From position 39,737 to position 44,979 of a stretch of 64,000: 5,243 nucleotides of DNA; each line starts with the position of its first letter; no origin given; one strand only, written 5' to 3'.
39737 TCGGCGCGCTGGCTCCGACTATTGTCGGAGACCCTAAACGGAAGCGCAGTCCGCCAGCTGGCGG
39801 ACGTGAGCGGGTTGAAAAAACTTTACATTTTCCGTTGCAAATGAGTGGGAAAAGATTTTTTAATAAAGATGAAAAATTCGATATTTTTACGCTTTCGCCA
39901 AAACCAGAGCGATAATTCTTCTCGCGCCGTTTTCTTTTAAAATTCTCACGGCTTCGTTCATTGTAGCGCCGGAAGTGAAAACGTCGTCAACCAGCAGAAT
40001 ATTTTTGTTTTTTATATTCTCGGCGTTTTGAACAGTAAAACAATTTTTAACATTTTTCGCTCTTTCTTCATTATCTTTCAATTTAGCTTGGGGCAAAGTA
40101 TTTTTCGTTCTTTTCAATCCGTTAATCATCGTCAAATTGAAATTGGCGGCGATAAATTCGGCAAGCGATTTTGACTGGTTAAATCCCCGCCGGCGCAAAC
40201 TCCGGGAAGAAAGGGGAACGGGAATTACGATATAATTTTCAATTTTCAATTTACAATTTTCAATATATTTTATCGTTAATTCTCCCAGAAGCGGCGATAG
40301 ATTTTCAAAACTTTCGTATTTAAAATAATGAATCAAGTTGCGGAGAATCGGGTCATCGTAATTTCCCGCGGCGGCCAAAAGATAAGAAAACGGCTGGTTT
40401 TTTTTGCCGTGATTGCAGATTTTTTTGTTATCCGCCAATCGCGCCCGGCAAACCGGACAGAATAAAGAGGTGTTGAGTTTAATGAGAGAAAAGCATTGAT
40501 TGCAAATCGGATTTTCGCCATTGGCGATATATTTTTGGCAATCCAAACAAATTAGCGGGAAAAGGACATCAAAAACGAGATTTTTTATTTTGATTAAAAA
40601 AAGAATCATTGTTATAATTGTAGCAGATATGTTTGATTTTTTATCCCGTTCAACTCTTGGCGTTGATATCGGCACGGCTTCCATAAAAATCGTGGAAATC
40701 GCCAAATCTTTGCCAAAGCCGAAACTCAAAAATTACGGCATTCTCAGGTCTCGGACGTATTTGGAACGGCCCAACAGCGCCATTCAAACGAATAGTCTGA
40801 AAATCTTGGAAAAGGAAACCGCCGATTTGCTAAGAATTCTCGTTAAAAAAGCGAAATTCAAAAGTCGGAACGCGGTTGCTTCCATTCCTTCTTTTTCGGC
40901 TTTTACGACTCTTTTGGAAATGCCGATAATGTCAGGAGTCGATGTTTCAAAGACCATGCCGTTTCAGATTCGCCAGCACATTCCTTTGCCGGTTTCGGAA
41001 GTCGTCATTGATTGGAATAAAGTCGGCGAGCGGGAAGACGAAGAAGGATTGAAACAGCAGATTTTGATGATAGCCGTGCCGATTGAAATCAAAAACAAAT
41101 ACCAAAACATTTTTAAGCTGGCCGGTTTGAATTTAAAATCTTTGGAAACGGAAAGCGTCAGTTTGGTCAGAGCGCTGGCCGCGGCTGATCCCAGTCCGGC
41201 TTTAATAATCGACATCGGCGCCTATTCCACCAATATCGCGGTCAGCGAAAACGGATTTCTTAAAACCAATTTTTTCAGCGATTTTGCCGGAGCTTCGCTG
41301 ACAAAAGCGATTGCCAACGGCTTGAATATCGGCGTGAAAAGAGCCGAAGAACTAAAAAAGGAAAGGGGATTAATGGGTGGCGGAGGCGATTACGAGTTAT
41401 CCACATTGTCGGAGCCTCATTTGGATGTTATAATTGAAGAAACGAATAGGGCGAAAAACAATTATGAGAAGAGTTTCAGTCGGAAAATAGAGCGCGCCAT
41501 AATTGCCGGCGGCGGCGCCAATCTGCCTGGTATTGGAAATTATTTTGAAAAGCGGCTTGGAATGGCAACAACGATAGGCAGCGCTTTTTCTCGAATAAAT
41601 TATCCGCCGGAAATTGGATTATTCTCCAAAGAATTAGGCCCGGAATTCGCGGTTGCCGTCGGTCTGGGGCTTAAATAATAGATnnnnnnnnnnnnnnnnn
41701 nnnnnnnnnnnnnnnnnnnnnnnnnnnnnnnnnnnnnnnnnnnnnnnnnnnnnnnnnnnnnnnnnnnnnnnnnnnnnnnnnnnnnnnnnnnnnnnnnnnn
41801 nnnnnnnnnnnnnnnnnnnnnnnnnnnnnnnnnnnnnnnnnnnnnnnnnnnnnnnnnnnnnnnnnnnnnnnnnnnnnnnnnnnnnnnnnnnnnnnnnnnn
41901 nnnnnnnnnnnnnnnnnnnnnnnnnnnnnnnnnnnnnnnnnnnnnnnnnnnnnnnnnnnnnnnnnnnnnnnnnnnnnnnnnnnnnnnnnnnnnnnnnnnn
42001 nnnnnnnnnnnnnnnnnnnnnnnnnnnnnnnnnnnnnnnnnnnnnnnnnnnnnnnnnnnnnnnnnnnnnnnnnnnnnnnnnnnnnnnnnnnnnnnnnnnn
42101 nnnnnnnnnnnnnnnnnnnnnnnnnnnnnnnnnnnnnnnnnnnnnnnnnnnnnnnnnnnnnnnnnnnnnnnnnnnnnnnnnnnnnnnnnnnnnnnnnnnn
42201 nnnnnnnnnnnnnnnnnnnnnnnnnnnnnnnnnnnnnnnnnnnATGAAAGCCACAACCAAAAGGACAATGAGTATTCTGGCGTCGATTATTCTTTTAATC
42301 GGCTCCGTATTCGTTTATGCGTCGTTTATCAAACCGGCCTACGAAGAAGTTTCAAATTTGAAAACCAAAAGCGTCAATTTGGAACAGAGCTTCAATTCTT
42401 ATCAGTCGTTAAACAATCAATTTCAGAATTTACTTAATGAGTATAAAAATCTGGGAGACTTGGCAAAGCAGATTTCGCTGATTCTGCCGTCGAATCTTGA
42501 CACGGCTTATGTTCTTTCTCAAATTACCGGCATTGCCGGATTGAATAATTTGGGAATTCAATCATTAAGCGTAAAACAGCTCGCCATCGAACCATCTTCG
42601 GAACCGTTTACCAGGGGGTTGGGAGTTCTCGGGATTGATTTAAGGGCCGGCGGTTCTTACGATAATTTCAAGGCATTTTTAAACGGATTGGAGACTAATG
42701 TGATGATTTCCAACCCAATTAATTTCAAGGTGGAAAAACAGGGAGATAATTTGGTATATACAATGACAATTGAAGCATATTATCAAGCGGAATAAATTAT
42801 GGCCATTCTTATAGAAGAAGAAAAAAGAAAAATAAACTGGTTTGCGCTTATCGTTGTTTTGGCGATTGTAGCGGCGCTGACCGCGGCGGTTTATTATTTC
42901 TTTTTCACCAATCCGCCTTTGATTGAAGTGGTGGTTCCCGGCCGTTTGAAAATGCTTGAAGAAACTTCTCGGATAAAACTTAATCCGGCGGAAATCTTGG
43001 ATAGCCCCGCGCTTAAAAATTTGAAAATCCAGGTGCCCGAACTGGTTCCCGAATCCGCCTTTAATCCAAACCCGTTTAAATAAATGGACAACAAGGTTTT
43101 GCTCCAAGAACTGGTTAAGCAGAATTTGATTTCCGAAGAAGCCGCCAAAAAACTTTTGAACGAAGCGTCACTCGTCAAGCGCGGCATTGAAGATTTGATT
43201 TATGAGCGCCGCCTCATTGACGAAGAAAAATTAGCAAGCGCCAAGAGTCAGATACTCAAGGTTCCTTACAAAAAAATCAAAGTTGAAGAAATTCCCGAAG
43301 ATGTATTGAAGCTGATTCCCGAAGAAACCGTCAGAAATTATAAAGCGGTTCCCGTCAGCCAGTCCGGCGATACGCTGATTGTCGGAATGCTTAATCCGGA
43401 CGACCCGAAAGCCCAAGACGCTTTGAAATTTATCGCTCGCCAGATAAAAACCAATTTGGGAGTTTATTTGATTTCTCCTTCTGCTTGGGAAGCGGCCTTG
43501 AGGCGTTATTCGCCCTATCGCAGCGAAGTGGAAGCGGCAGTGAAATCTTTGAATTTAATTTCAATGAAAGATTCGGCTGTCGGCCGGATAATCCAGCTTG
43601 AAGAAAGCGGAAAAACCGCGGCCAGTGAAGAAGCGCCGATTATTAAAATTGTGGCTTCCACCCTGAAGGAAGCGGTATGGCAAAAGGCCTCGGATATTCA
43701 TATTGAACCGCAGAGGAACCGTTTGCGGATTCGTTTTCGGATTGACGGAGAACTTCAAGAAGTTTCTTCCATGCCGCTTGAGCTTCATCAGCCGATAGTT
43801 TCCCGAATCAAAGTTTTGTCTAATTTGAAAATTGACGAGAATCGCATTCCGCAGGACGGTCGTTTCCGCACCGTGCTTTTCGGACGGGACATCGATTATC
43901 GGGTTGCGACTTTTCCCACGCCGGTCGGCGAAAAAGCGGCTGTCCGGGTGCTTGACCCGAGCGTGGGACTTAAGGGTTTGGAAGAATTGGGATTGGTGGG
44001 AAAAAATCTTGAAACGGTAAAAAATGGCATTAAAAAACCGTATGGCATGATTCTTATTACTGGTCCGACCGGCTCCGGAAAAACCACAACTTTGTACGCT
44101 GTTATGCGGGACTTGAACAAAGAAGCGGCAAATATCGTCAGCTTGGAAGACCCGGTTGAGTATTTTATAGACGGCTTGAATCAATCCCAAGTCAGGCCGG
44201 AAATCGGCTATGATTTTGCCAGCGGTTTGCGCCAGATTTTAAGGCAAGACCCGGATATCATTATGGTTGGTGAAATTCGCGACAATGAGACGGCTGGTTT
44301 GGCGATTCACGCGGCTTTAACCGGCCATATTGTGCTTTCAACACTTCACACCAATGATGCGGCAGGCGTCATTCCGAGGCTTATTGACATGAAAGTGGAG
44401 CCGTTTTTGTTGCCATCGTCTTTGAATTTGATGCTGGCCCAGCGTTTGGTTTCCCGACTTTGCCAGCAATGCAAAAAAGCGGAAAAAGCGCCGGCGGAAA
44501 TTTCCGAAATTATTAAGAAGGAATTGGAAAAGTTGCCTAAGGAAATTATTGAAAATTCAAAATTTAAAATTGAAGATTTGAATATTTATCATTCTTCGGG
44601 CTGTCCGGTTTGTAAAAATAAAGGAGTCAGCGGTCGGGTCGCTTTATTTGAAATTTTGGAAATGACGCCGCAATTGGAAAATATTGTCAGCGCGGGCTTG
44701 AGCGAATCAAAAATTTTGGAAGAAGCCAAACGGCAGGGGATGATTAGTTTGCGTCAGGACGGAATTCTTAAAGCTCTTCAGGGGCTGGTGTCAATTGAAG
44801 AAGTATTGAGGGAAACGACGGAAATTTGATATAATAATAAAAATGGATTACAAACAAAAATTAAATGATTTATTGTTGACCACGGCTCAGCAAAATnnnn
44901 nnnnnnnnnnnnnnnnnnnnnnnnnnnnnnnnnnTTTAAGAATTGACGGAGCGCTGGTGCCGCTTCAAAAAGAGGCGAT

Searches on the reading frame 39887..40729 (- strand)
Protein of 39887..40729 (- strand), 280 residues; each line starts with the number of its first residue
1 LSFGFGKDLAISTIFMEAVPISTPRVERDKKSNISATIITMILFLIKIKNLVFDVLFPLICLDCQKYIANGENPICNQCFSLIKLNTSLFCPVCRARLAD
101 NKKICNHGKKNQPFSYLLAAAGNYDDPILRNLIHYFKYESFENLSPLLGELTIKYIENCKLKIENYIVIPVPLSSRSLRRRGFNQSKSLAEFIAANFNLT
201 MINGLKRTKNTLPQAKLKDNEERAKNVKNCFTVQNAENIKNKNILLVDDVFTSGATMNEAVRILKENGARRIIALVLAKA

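Call 12: search_protein_families(library=pfam, proteins=[window:39887-40729:-])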
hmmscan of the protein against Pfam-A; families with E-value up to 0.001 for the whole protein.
window:39887-40729:- (280 aa): 3 families
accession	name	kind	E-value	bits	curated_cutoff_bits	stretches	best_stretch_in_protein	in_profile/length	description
PF00156.33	Pribosyltran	-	1.7e-11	44.1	26.3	1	193-278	51-124/158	Phosphoribosyl transferase domain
PF18912.6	DZR_2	-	2.7e-05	24.4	27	1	53-106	2-53/56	Double zinc ribbon domain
PF14681.12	UPRTase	-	2.7e-05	24.2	27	1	200-276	79-157/206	Uracil phosphoribosyltransferase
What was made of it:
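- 39887..40609 (-): comF-family gene (240 aa as recorded in the databases). Its stop codon lies 16 nt from the element. It is a flank. Pfam Pribosyltran and DZR_2 domains (call 12).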

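Call 14: find_encoding_contigs(protein=window:39887-40729:-, flank=6000, max_places=10)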
Protein window:39887-40729:- (280 aa): no gene with exactly this product is on record in the collection.
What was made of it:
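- Tried and rejected: The exact 280-aa ORF is not on record (call 14).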

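Call 66: find_homologous_proteins(query=window:39887-40609:-, max_evalue=1e-20)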
Query window:39887-40609:- (240 aa): 1796 proteins with E <= 1e-20 among 5605 candidates; the best 120 are listed.
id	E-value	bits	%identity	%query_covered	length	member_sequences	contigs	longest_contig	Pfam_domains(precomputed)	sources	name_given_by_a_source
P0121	4.9e-153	525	100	100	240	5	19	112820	PF18912.7,PF14681.13,PF00156.34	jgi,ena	-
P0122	1.1e-102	361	67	95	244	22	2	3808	PF18912.7,PF14681.13,PF00156.34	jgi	-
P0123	2.0e-97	343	64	100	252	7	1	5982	PF18912.7,PF00156.34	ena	-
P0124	7.5e-95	335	64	100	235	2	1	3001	PF18912.7,PF00156.34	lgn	-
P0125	5.8e-94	332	64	100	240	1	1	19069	PF18912.7,PF00156.34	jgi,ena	-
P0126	1.2e-93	331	64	100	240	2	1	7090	PF18912.7,PF00156.34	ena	-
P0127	3.1e-93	330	64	100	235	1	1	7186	PF18912.7,PF00156.34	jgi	-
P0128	1.3e-92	328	63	100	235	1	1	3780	PF18912.7,PF00156.34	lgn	-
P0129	7.0e-92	325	64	98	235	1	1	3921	PF18912.7,PF00156.34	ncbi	ncbi:MAG: ComF family protein [Patescibacteria group bacterium]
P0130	7.6e-92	325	60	98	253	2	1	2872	PF18912.7,PF00156.34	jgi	-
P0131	2.7e-91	323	63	100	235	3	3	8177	PF18912.7,PF00156.34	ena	-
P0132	2.9e-91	323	63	100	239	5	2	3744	PF18912.7,PF00156.34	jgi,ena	-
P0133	1.2e-90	321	62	100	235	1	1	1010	PF18912.7,PF00156.34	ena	-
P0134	9.1e-90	318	61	100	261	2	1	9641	PF00156.34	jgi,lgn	-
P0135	9.6e-90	318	60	100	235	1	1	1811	PF18912.7,PF14681.13,PF00156.34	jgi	-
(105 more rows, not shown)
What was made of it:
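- Tried and rejected: The closest ComF relatives are at most 67% identical, too far to supply an empty recG-comF site (call 66).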

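Call 67: find_encoding_contigs(protein=P0121, flank=1200, max_places=10)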
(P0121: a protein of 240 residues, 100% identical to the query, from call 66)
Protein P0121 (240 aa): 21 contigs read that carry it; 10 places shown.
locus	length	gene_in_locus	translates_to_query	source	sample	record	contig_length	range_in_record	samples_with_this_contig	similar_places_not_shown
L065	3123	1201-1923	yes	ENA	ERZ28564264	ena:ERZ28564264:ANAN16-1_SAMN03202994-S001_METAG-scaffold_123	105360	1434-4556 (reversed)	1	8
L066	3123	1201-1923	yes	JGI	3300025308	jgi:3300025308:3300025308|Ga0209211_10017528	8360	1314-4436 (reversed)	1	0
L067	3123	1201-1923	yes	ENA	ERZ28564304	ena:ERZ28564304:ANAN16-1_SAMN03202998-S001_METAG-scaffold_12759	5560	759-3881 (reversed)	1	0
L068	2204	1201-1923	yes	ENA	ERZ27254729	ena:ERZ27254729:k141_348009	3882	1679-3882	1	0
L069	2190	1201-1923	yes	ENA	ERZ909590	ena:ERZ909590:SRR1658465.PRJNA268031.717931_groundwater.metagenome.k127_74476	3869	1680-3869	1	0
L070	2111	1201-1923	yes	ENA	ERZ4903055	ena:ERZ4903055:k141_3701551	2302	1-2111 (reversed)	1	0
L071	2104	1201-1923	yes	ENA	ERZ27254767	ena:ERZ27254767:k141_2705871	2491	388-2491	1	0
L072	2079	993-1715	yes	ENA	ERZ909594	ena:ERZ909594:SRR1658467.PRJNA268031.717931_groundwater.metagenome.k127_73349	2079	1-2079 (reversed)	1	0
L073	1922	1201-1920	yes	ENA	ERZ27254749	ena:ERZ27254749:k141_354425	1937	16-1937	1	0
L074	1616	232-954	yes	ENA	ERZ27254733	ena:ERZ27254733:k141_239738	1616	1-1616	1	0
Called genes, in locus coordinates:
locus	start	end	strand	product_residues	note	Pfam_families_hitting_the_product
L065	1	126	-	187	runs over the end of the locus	-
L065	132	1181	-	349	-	PF06723:MreB_Mbl (faint), PF11104:PilM_2, PF14450:FtsA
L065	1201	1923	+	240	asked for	PF18912:DZR_2 (faint), PF00156:Pribosyltran, PF14681:UPRTase (faint)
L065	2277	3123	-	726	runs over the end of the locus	PF17191:RecG_wedge, PF01336:tRNA_anti-codon (faint), PF00270:DEAD, PF04851:ResIII, PF00271:Helicase_C, PF22590:Cas3-like_C_2 (weak), PF19833:RecG_dom3_C (faint)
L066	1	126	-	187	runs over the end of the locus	-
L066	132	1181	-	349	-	PF06723:MreB_Mbl (faint), PF11104:PilM_2, PF14450:FtsA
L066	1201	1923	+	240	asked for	PF18912:DZR_2 (faint), PF00156:Pribosyltran, PF14681:UPRTase (faint)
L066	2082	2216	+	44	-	-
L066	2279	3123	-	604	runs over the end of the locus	PF02366:PMT, PF13231:PMT_2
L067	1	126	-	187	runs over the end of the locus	-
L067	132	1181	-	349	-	PF06723:MreB_Mbl (faint), PF11104:PilM_2, PF14450:FtsA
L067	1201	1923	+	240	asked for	PF18912:DZR_2 (faint), PF00156:Pribosyltran, PF14681:UPRTase (faint)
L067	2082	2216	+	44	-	-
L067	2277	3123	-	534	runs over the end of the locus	?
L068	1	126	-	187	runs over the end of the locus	-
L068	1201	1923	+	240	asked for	PF18912:DZR_2 (faint), PF00156:Pribosyltran, PF14681:UPRTase (faint)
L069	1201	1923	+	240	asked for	PF18912:DZR_2 (faint), PF00156:Pribosyltran, PF14681:UPRTase (faint)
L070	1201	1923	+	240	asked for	PF18912:DZR_2 (faint), PF00156:Pribosyltran, PF14681:UPRTase (faint)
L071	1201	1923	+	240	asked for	PF18912:DZR_2 (faint), PF00156:Pribosyltran, PF14681:UPRTase (faint)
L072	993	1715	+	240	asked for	PF18912:DZR_2 (faint), PF00156:Pribosyltran, PF14681:UPRTase (faint)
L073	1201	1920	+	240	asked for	PF18912:DZR_2 (faint), PF00156:Pribosyltran, PF14681:UPRTase (faint)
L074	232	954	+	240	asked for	PF18912:DZR_2 (faint), PF00156:Pribosyltran, PF14681:UPRTase (faint)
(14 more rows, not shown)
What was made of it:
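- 39887..40609 (-): Exact protein P0121 is found on 21 contigs (calls 66, 67).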

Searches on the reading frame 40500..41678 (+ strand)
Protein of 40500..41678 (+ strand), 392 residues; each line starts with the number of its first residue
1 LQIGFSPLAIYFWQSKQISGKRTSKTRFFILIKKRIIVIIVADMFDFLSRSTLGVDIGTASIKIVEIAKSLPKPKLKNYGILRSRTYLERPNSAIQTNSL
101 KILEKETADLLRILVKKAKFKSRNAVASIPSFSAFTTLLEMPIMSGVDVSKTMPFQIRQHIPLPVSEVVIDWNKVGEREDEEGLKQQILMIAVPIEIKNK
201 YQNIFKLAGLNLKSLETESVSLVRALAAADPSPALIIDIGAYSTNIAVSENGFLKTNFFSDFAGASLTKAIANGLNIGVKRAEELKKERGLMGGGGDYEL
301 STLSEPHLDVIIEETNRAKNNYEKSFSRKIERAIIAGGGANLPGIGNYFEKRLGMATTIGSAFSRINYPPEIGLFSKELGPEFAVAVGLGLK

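Call 12: search_protein_families(library=pfam, proteins=[window:40500-41678:+])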
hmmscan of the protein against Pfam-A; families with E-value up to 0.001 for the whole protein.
window:40500-41678:+ (392 aa): 3 families
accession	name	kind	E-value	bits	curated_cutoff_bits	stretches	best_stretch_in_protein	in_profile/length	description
PF11104.14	PilM_2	-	2.4e-29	102.8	27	1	54-392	1-338/340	Type IV pilus assembly protein PilM;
PF14450.12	FtsA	-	4.4e-14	53.4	31.8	1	236-388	2-127/127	Cell division protein FtsA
PF06723.19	MreB_Mbl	-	1.4e-05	24.5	27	0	182-291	89-210/327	MreB/Mbl protein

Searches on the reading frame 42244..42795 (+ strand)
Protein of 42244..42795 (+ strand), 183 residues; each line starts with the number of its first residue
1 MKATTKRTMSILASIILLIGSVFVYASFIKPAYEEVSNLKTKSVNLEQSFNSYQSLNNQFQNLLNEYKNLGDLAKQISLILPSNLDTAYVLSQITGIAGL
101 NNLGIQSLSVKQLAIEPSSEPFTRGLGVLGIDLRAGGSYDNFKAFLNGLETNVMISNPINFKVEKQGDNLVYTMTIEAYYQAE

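Call 12: search_protein_families(library=pfam, proteins=[window:42244-42795:+])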
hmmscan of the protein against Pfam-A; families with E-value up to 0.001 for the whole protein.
window:42244-42795:+ (183 aa): 1 family
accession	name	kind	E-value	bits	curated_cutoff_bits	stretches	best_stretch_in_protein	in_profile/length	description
PF04350.18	PilO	-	3.5e-05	24.4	22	1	38-179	3-141/145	Pilus assembly protein, PilO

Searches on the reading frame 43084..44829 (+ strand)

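Call 12: search_protein_families(library=pfam, proteins=[window:43084-44829:+])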
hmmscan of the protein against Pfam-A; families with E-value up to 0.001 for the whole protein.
window:43084-44829:+ (581 aa): 8 families
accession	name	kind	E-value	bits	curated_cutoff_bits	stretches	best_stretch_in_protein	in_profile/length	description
PF00437.27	T2SSE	-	6.1e-125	417.2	24.9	1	181-576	3-370/370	Type II/IV secretion system protein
PF05157.20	MshEN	-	2.1e-15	56.9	23.1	1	59-145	2-86/90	MshEN domain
PF25199.1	nSTAND_NTPase5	-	5.4e-06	26.7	34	1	307-356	27-78/145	Novel STAND NTPase 5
PF13191.12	AAA_16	-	8.1e-05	23.6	32.6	1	319-377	24-85/167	AAA ATPase domain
PF20720.3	nSTAND3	-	0.00014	22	27.2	1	320-359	17-56/155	Novel STAND NTPase 3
PF13555.12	AAA_29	-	0.00019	21.5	27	0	320-341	22-43/61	P-loop containing region of AAA domain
PF13173.12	AAA_14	-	0.00026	21.4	27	0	322-363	4-43/129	AAA domain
PF13401.12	AAA_22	-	0.00035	21.3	27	0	320-355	5-40/130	AAA domain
